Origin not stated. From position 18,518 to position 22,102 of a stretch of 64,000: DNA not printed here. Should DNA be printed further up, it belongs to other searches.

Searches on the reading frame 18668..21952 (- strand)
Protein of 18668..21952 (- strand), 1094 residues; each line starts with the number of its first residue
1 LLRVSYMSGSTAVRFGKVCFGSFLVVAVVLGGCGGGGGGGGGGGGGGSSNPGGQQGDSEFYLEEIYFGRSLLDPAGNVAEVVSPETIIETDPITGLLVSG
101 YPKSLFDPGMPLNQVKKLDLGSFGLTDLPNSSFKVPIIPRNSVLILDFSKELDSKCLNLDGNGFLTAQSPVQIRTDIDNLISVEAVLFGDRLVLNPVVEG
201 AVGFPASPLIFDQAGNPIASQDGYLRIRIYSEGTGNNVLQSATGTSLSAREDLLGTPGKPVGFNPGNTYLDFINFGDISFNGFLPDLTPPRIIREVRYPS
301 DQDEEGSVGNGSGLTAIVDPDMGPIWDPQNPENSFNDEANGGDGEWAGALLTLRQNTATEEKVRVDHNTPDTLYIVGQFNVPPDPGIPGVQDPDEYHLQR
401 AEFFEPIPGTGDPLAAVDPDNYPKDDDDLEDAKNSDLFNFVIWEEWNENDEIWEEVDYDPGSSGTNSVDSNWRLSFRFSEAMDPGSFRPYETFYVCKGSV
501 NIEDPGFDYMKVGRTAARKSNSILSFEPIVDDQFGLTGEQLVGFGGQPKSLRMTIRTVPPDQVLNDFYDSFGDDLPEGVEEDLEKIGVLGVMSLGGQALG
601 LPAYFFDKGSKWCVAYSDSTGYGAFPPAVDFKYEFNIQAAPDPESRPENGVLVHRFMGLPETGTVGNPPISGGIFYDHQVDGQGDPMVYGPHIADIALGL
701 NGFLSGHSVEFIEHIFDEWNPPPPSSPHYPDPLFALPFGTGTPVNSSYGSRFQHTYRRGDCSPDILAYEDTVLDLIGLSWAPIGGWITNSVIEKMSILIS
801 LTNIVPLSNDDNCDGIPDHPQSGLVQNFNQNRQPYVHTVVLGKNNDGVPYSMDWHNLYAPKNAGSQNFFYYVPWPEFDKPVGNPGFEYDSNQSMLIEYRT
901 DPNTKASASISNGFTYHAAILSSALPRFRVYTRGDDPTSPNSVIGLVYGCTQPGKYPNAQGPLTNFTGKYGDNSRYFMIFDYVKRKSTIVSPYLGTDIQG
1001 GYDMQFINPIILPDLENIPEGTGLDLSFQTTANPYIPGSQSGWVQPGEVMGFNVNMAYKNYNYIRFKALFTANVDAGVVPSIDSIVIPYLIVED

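Call 10: search_protein_families(library=pfam, proteins=[window:18668-21952:-], max_evalue=0.1)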
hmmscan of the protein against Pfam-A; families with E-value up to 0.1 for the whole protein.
window:18668-21952:- (1094 aa): 0 families

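Call 18: find_homologous_proteins(query=window:18671-21934:-, max_evalue=0.001)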
Query window:18671-21934:- (1088 aa): 84 proteins with E <= 0.001 among 8000 candidates.
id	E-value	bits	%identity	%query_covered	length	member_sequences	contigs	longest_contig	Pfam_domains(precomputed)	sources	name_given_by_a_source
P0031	0.0e+0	1169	53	95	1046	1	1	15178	-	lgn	-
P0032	0.0e+0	1160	53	95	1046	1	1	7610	-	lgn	-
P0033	0.0e+0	1128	52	95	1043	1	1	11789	-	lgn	-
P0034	0.0e+0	1124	52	95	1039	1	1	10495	-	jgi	jgi:hypothetical protein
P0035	0.0e+0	1112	51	95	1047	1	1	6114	-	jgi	jgi:hypothetical protein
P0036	0.0e+0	1079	57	77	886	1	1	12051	-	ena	-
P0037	0.0e+0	1076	51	95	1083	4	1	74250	-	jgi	jgi:hypothetical protein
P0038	0.0e+0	1067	51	95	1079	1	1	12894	-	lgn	-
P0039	0.0e+0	1052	54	83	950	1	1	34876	-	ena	-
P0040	0.0e+0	1050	49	99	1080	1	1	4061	-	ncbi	ncbi:MAG: hypothetical protein ABIK28_22615 [Planctomycetota bacterium]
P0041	2.5e-297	1007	48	95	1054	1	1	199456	-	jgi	-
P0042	3.0e-294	997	47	95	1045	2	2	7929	-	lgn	-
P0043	2.3e-293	994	49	96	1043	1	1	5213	-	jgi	jgi:hypothetical protein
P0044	4.0e-286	970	47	95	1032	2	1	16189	-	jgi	jgi:hypothetical protein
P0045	4.1e-283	960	49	91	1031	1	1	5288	-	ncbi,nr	ncbi:MAG: hypothetical protein KJ645_13365, partial [Planctomycetes bacterium]|nr:hypothetical prote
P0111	6.2e-82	294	28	95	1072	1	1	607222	-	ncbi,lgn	-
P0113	3.5e-6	43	23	26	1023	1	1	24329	PF13205.13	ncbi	-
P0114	2.8e-5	40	27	27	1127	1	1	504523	PF13205.13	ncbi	ncbi:MAG: Ig-like domain-containing protein [Planctomycetota bacterium]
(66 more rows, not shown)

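Call 29: search_protein_families(library=ncbifam, proteins=[window:18671-21934:-], max_evalue=0.1)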
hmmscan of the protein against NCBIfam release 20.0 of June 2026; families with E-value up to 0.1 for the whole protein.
window:18671-21934:- (1088 aa): 0 families

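Call 74: search_protein_families(library=pfam, proteins=[P0113, P0114], max_evalue=1)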
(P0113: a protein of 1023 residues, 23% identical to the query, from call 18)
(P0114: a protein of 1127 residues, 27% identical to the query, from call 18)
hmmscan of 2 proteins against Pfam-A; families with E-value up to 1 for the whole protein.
P0113 (1023 aa): 1 family
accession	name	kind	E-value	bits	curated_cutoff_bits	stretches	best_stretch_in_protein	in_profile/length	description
PF13205.12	Big_5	-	1.5e-06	29.3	23.6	1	441-552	10-104/105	Bacterial Ig-like domain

P0114 (1127 aa): 1 family
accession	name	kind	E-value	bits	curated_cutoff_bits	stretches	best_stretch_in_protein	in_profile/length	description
PF13205.12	Big_5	-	3.9e-05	24.8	23.6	1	478-577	12-93/105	Bacterial Ig-like domain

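Call 77: find_encoding_contigs(protein=P0111, flank=10000, max_places=1)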
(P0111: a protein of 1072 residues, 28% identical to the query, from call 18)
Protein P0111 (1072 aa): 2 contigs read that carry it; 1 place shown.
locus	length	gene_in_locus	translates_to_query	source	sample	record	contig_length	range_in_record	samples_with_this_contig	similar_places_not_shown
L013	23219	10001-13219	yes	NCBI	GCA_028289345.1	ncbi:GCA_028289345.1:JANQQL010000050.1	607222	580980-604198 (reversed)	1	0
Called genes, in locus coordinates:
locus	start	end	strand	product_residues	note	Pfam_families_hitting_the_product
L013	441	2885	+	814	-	PF00069:Pkinase, PF07714:PK_Tyr_Ser-Thr, PF03109:ABC1 (weak), PF03781:FGE-sulfatase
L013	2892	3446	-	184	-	PF07638:Sigma70_ECF, PF08281:Sigma70_r4_2 (weak)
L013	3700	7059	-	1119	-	PF13517:FG-GAP_3 (weak), PF07593:UnbV_ASPIC (weak)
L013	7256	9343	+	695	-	PF03485:Arg_tRNA_synt_N, PF00750:tRNA-synt_1d, PF05746:DALR_1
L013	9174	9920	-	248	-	-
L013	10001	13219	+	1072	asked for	-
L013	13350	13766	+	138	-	PF00111:Fer2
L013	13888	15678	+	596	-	PF00884:Sulfatase, PF01663:Phosphodiest, PF12895:ANAPC3 (faint), PF16347:SGSH_C, PF13424:TPR_12 (weak), PF14559:TPR_19, PF23914:TPR_CcmH_CycH (weak), PF13432:TPR_16 (weak), +8 more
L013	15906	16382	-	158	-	PF01878:EVE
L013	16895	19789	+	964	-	PF00884:Sulfatase, PF01663:Phosphodiest (faint)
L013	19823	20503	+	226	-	PF00702:Hydrolase, PF12710:HAD, PF13419:HAD_2, PF13242:Hydrolase_like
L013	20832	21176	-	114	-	-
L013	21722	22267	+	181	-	PF07638:Sigma70_ECF (weak), PF04542:Sigma70_r2, PF08281:Sigma70_r4_2, PF04545:Sigma70_r4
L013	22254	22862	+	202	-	-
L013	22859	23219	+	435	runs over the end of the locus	PF13349:DUF4097 (faint)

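Call 82: search_protein_families(library=phrogs, proteins=[window:18671-21934:-], max_evalue=0.1)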
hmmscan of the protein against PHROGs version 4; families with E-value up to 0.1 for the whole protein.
window:18671-21934:- (1088 aa): 0 families
